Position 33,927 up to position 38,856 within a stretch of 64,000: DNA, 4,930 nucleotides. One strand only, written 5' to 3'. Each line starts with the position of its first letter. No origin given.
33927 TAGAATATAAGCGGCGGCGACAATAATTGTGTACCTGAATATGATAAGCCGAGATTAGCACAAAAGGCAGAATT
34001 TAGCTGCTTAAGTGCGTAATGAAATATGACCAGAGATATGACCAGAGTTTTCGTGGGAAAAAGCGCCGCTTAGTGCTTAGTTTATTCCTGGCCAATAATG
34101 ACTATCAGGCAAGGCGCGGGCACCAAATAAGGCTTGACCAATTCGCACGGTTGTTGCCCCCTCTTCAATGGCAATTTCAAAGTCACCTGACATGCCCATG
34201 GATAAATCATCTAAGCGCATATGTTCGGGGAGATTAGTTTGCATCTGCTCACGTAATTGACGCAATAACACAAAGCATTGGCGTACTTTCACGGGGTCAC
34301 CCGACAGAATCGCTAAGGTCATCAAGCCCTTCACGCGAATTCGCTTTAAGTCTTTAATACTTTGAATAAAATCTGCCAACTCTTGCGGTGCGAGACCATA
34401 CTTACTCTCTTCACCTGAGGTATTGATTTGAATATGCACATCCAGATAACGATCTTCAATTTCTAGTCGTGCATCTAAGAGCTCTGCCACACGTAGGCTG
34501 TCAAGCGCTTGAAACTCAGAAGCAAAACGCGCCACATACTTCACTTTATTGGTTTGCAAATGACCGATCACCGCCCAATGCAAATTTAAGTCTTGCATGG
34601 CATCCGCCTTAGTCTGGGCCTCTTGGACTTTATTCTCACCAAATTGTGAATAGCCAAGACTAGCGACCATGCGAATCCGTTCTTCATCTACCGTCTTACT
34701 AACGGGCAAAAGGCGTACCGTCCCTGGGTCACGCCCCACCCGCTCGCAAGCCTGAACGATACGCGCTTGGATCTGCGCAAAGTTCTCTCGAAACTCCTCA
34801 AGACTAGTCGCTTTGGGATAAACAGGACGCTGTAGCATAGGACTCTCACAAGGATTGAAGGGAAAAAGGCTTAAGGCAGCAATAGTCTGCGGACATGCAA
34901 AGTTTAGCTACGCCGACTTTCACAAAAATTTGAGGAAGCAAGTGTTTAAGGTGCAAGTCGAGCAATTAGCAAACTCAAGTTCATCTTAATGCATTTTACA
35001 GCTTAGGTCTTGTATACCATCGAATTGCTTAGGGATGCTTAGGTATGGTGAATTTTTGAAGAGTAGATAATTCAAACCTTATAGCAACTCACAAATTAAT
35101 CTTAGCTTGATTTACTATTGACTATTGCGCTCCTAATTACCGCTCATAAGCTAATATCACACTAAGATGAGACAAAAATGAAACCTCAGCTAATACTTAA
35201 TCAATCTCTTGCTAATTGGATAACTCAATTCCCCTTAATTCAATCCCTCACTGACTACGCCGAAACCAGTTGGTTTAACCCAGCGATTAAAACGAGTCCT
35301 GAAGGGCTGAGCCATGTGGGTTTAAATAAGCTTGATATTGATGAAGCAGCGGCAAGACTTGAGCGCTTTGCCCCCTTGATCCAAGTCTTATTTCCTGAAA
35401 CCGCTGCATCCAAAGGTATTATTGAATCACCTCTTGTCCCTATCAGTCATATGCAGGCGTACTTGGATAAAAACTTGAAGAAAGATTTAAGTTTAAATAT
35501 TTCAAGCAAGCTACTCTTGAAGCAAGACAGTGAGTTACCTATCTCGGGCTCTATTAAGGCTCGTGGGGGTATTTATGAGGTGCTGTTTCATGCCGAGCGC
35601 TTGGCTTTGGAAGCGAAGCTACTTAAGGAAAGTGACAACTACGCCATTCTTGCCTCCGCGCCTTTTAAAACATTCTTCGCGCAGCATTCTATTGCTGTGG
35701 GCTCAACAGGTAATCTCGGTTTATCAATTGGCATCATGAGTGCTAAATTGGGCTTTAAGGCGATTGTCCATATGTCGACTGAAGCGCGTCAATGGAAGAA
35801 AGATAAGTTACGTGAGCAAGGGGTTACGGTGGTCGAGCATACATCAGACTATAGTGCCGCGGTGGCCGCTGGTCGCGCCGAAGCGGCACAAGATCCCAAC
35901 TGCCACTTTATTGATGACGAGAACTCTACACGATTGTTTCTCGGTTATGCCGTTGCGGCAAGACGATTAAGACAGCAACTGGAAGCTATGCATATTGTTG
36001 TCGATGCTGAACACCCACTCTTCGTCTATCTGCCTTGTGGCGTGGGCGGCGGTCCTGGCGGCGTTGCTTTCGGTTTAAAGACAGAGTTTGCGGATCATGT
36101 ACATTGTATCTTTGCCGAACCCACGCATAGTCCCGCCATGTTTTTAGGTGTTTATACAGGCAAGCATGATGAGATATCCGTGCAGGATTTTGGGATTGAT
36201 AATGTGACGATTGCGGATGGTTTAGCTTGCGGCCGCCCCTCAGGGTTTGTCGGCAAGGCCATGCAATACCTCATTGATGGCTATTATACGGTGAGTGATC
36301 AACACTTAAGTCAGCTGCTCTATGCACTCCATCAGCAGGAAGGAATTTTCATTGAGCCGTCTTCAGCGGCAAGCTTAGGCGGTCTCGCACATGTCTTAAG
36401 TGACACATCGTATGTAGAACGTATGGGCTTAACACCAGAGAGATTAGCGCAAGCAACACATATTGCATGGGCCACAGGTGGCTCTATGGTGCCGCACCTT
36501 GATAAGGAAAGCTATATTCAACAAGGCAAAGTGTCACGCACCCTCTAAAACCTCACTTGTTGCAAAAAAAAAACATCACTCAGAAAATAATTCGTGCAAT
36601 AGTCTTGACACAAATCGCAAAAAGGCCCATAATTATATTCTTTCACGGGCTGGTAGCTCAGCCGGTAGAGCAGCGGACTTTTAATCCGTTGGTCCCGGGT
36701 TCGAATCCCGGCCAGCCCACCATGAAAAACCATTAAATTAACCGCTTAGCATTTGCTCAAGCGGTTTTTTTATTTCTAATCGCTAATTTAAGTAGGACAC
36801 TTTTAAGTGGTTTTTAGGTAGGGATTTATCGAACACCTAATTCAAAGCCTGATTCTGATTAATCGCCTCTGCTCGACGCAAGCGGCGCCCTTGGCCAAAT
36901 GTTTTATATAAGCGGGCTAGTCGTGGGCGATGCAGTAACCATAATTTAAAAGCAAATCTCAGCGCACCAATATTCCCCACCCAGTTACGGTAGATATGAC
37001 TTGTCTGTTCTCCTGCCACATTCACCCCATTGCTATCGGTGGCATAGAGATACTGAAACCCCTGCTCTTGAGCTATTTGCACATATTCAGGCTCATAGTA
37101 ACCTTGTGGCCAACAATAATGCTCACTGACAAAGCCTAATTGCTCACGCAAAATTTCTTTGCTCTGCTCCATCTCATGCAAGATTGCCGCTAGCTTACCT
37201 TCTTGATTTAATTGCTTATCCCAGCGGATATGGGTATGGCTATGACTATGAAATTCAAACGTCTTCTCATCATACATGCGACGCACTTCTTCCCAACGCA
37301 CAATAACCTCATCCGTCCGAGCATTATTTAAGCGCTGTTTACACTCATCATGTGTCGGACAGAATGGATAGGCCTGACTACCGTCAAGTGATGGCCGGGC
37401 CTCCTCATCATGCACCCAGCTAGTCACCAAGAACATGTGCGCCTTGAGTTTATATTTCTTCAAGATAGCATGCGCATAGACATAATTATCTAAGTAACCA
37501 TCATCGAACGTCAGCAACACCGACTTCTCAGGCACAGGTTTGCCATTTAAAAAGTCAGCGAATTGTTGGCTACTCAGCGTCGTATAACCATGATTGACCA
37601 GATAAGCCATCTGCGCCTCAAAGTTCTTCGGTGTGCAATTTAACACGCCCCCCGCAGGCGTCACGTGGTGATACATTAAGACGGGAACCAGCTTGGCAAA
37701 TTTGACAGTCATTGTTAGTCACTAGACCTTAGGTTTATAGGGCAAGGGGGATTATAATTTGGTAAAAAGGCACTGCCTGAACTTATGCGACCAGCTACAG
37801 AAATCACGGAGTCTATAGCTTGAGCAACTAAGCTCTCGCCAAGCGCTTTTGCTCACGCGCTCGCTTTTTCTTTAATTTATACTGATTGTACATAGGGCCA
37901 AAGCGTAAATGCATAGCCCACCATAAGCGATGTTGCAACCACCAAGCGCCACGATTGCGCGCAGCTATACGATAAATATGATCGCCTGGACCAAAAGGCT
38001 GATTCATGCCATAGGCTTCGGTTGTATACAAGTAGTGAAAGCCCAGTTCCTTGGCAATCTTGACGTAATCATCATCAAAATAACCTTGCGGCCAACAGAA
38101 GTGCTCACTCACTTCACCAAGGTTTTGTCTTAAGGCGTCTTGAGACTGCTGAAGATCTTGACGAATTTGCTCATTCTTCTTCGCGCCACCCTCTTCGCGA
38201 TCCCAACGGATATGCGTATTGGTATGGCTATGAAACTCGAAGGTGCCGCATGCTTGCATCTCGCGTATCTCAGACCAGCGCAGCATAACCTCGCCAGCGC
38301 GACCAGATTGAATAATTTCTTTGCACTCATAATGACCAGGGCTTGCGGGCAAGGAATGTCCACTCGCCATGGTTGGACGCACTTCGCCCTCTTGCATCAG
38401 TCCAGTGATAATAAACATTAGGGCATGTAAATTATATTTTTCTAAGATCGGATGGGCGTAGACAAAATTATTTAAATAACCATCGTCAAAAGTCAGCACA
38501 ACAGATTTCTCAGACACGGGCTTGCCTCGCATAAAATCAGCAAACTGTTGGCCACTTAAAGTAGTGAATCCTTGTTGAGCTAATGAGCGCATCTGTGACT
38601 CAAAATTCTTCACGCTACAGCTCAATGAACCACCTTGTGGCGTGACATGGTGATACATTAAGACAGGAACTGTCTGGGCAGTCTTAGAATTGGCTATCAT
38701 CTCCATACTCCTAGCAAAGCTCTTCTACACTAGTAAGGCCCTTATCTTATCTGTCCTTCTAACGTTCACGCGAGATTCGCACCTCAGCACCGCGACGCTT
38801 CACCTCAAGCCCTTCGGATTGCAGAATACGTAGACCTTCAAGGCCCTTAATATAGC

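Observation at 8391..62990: Window-wide pattern: the last codons plus stop codon of unrelated genes are re-copied in tandem just downstream of the real stop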

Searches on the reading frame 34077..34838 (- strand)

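Call 26: search_protein_families(library=pfam, proteins=[window:34077-34838:-], max_evalue=1e-8)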
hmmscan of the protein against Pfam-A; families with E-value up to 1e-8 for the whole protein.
window:34077-34838:- (253 aa): 1 family
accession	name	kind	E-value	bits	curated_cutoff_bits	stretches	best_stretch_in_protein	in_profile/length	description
PF01168.26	Ala_racemase_N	-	2.4e-19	70.4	24.1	1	22-241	5-219/220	Alanine racemase, N-terminal domain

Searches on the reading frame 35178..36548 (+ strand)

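Call 26: search_protein_families(library=pfam, proteins=[window:35178-36548:+], max_evalue=1e-8)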
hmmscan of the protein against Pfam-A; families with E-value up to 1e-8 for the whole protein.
window:35178-36548:+ (456 aa): 1 family
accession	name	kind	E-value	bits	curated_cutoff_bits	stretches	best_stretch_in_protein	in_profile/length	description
PF00291.31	PALP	-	7.5e-44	150.7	35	1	107-404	19-277/295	Pyridoxal-phosphate dependent enzyme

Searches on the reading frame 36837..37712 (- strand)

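Call 26: search_protein_families(library=pfam, proteins=[window:36837-37712:-], max_evalue=1e-8)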
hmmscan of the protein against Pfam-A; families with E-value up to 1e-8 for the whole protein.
window:36837-37712:- (291 aa): 1 family
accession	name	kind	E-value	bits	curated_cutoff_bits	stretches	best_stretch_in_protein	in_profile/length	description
PF01522.26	Polysacc_deac_1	-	1.3e-23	83.8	23.1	1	58-221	2-123/124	Polysaccharide deacetylase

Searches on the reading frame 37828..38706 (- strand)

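Call 27: search_protein_families(library=pfam, proteins=[window:37828-38706:-], max_evalue=1e-8)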
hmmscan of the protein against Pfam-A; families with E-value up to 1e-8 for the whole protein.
window:37828-38706:- (292 aa): 1 family
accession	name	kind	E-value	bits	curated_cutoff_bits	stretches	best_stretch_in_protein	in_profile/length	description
PF01522.26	Polysacc_deac_1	-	1.7e-27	96.3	23.1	1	62-225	2-123/124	Polysaccharide deacetylase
